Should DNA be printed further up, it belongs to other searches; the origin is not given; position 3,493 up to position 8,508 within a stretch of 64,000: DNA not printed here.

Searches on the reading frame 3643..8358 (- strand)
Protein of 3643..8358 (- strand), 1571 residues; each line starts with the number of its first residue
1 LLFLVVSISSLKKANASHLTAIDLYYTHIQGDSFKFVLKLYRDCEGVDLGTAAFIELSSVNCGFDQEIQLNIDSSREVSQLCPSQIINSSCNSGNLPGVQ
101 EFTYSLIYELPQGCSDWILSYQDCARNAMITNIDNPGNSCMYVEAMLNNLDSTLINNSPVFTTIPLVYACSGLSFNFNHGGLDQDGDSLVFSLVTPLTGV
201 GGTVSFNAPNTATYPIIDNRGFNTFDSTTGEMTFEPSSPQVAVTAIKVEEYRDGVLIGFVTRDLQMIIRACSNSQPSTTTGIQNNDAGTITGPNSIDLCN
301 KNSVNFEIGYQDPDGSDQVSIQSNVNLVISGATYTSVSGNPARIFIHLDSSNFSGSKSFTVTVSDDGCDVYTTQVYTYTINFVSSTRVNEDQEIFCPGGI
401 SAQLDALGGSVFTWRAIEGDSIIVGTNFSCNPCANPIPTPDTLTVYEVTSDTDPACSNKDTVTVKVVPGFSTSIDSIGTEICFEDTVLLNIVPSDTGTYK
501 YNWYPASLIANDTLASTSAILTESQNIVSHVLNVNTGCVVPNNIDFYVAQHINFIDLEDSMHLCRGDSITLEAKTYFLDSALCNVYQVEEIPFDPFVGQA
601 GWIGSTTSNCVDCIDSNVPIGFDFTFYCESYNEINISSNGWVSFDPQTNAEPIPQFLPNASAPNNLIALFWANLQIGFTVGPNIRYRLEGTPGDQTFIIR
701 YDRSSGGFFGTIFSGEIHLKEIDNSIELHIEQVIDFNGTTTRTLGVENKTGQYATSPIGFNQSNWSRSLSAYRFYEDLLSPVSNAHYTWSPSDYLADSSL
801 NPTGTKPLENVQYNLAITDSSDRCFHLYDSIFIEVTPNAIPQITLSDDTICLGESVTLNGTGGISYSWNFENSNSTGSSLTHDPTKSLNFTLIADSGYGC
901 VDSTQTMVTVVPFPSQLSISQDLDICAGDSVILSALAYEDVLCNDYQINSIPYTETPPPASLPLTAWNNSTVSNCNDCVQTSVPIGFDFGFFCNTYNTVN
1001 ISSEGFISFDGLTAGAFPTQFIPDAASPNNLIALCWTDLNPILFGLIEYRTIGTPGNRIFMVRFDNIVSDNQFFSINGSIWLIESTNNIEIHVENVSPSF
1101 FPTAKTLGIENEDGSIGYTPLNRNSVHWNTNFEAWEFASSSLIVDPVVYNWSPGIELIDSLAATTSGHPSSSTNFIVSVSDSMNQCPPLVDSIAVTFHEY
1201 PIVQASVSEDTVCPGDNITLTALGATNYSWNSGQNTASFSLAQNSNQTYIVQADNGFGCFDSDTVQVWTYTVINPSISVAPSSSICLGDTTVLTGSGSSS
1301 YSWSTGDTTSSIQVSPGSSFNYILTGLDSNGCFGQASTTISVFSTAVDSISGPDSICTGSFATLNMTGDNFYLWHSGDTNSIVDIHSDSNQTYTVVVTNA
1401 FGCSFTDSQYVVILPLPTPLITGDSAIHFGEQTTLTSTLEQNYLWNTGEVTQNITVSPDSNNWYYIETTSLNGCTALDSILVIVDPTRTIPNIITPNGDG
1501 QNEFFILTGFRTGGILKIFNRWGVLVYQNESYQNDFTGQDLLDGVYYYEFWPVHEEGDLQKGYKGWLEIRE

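Call 60: search_protein_families(library=pfam, proteins=[window:3643-8358:-], max_evalue=0.0001)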
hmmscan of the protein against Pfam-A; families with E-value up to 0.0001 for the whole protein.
window:3643-8358:- (1571 aa): 2 families
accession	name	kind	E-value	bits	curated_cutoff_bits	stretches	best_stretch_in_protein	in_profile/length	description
PF13585.12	CHU_C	-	6.7e-17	61.8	27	1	1489-1569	2-86/86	CHU_C Type IX secretion signal domain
PF19081.6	Ig_7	-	5.6e-10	39.8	27.3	0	840-911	3-81/84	Ig-like domain CHU_C associated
